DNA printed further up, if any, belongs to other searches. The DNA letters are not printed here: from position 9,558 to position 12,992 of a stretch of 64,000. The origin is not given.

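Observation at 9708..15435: Complete compact type II-C CRISPR-Cas9 system with intact catalytic motifs and 17 spacers of unknown targets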

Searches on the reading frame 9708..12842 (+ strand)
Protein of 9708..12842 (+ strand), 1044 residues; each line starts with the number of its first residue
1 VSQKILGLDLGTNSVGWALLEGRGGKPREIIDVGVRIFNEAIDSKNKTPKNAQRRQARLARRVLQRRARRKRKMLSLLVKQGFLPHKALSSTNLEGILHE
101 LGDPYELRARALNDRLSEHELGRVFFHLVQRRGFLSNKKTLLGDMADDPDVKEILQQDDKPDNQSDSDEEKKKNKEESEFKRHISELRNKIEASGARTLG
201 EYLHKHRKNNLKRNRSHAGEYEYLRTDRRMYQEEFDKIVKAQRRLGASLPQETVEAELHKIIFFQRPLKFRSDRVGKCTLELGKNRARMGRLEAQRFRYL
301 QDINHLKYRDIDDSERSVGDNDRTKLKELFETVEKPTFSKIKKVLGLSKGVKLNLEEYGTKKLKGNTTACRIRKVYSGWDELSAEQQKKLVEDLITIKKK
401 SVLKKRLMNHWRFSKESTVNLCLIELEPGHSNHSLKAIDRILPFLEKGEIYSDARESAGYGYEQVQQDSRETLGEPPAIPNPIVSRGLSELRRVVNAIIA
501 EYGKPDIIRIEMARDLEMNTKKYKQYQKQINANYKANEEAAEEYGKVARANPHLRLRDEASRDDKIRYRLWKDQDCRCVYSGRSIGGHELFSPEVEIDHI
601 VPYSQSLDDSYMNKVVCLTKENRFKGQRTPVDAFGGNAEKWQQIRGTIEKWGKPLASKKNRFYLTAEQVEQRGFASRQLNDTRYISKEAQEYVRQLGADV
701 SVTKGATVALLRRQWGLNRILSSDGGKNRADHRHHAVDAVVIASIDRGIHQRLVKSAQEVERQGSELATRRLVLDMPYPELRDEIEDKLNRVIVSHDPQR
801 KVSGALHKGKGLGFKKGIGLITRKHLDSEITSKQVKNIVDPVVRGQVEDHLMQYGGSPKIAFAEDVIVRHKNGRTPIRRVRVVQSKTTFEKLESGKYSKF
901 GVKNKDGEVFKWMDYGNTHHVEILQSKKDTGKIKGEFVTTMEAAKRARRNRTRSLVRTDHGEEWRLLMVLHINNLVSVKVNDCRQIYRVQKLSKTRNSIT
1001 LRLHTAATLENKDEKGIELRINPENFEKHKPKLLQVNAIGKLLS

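Call 6: search_protein_families(library=pfam, proteins=[window:9708-12842:+])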
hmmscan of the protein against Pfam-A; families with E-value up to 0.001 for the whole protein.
window:9708-12842:+ (1044 aa): 3 families
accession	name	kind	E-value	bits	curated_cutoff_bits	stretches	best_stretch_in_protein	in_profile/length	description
PF13395.12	HNH_4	-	5.9e-21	74.6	22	1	578-631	1-54/54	HNH endonuclease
PF18541.7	RuvC_III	-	6.1e-21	75.7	26.2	1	671-802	3-178/179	RuvC endonuclease subdomain 3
PF18470.6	Cas9_a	-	4.4e-09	36.8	26.9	1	272-394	4-140/221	Cas9 alpha-helical lobe domain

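Call 7: search_protein_families(library=ncbifam, proteins=[window:9708-12842:+])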
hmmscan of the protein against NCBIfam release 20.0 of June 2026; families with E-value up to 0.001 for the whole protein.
window:9708-12842:+ (1044 aa): 2 families
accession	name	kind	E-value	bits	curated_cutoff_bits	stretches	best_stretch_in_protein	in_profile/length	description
TIGR01865.2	cas_Csn1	equivalog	2.4e-199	665.1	100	1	5-1040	2-1069/1070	type II CRISPR RNA-guided endonuclease Cas9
NF049971.1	CRISPR_Cas9d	exception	4.2e-53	181.2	375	1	5-1013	2-969/986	type II CRISPR RNA-guided endonuclease Cas9d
